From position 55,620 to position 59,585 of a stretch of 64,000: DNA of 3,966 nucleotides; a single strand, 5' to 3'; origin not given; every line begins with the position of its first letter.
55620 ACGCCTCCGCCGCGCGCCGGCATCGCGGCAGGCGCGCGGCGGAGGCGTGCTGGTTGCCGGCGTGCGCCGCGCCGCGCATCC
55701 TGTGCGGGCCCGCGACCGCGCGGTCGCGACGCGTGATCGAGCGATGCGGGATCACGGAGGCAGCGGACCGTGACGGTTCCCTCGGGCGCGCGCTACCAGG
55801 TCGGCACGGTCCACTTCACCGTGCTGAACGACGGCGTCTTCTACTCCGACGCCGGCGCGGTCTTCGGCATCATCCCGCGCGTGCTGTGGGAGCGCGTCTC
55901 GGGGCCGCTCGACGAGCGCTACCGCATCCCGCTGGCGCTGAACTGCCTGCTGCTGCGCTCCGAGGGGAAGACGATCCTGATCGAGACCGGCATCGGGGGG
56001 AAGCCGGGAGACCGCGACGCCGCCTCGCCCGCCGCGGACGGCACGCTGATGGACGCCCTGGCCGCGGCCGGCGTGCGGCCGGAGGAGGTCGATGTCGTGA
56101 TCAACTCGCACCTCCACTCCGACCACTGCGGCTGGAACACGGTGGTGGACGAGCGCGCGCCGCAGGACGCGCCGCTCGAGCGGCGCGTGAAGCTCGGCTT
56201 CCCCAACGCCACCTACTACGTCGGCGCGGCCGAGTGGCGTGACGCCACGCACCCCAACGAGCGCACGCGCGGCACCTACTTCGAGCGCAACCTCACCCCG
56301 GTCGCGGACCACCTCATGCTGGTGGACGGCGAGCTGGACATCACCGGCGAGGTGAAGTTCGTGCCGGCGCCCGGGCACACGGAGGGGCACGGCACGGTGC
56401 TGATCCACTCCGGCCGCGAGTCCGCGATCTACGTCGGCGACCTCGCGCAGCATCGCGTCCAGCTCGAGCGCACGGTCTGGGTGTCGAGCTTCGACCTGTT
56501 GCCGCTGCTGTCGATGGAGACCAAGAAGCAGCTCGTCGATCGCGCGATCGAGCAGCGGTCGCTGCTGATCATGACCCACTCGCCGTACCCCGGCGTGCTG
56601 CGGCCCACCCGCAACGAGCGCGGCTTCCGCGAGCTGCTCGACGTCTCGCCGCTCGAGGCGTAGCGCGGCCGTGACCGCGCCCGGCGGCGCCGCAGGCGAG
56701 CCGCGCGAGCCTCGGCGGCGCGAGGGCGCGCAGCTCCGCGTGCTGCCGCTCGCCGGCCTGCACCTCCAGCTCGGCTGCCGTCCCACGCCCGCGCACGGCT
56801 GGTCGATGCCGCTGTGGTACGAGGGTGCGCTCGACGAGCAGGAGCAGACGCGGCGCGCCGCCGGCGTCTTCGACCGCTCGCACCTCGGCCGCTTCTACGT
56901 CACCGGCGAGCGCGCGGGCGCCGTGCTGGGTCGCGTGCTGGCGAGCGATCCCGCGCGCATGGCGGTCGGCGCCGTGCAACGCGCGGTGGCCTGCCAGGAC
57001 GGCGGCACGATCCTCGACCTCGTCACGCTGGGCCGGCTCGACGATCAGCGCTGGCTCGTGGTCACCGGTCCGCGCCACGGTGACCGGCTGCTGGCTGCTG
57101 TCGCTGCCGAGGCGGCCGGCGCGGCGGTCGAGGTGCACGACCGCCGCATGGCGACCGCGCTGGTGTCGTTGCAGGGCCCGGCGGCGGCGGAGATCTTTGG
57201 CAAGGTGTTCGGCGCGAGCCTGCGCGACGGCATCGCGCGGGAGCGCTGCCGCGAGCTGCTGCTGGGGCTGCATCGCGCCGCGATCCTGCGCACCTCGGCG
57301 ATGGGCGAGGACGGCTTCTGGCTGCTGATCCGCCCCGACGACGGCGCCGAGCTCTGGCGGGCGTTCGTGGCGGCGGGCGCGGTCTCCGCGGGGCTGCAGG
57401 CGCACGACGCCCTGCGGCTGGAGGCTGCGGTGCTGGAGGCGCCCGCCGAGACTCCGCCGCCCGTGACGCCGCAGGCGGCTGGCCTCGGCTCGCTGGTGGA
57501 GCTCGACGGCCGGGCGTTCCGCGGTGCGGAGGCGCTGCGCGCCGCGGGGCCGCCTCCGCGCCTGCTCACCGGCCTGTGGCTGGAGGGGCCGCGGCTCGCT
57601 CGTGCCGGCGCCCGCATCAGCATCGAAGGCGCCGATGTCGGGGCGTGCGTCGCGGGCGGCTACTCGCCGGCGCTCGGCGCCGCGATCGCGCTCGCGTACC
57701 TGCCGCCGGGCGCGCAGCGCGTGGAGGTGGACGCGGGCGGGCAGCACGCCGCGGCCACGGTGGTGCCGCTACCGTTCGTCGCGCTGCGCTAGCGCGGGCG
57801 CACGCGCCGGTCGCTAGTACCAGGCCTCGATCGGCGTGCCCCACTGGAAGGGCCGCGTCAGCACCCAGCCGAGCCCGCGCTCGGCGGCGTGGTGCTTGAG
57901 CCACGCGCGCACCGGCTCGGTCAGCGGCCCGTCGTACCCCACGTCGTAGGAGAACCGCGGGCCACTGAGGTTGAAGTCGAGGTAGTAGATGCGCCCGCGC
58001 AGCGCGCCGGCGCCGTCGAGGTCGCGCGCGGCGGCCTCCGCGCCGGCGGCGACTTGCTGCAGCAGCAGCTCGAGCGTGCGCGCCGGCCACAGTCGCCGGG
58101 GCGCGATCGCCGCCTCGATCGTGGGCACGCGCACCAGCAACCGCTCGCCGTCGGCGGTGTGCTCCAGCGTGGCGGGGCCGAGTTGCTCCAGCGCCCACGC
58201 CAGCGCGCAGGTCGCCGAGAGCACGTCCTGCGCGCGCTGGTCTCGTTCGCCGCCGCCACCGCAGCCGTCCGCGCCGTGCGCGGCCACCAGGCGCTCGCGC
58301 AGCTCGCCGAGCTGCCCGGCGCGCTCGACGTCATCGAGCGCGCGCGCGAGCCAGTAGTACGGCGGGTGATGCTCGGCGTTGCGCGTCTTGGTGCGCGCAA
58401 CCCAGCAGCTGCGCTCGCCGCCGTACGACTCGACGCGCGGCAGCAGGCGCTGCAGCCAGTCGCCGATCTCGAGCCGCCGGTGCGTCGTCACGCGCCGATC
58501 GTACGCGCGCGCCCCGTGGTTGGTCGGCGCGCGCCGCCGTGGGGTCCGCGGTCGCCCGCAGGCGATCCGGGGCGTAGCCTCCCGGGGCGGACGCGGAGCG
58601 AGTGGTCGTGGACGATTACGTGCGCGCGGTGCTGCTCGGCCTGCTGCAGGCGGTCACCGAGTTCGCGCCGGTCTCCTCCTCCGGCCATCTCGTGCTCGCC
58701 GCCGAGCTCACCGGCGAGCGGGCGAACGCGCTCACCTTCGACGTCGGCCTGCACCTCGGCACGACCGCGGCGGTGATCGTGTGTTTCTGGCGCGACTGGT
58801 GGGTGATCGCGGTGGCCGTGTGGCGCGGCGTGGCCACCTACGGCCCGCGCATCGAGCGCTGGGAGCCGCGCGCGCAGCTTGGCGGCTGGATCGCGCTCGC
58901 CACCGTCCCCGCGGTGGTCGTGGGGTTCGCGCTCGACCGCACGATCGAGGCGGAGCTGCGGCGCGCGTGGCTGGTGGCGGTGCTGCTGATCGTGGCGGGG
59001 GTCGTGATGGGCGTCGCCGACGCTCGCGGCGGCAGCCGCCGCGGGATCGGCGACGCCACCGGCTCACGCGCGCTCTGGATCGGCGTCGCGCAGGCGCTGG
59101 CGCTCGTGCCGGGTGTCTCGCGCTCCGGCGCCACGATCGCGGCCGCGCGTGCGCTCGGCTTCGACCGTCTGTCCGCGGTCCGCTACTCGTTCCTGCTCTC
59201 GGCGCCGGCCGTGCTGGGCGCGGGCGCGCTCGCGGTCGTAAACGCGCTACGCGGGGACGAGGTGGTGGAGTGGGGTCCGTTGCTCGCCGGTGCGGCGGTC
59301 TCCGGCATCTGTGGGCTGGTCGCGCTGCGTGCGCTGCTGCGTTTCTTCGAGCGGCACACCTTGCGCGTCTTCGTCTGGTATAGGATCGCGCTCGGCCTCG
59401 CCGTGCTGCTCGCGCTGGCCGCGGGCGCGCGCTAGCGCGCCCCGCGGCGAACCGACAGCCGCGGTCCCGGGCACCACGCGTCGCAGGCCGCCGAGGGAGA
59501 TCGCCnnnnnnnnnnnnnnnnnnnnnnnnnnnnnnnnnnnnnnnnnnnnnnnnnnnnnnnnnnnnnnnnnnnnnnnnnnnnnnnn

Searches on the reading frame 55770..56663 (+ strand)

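Call 16: search_protein_families(library=pfam, proteins=[window:55770-56663:+], max_evalue=0.01)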
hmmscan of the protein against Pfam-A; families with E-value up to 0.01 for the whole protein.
window:55770-56663:+ (297 aa): 3 families
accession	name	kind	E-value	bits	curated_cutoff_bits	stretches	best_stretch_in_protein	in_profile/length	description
PF00753.33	Lactamase_B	-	2.6e-20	73.6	22.7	1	56-236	5-161/196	Metallo-beta-lactamase superfamily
PF13483.12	Lactamase_B_3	-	6.1e-05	23.5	24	1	57-174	7-93/160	Beta-lactamase superfamily domain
PF12706.13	Lactamase_B_2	-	0.00051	20.1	27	1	100-231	24-149/200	Beta-lactamase superfamily domain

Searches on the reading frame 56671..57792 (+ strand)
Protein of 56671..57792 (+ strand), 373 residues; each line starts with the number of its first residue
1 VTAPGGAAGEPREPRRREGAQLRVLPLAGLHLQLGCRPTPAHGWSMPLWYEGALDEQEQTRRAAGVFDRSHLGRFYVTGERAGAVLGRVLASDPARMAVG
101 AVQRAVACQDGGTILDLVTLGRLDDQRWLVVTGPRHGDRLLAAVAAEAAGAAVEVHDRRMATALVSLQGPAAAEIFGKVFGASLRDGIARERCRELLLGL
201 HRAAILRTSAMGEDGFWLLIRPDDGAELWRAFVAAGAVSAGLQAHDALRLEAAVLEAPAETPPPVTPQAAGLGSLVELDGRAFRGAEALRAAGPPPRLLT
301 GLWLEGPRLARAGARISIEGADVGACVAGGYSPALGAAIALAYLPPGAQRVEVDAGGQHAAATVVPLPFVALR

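Call 16: search_protein_families(library=pfam, proteins=[window:56671-57792:+], max_evalue=0.01)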
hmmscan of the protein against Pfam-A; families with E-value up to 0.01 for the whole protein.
window:56671-57792:+ (373 aa): 2 families
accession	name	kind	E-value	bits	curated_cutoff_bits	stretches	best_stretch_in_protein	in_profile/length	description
PF01571.26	GCV_T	-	1.5e-55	188.6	25.6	1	29-273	3-253/255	Aminomethyltransferase folate-binding domain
PF08669.17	GCV_T_C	-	5.5e-13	49.1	25.9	1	299-370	3-79/80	Glycine cleavage T-protein C-terminal barrel domain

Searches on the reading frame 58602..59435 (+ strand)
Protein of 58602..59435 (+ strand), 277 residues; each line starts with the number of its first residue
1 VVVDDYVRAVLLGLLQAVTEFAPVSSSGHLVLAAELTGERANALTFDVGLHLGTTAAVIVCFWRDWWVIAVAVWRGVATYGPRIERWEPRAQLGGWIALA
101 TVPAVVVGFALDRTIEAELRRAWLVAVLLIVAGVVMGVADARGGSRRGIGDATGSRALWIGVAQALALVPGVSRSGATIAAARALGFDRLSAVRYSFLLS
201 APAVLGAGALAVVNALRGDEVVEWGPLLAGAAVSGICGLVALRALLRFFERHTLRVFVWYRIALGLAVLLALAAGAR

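Call 16: search_protein_families(library=pfam, proteins=[window:58602-59435:+], max_evalue=0.01)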
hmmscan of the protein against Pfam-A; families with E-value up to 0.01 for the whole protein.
window:58602-59435:+ (277 aa): 1 family
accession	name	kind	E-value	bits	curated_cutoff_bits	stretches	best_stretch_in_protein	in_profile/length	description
PF02673.24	BacA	-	1.5e-73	248.1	33.4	1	9-266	1-256/257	Bacitracin resistance protein BacA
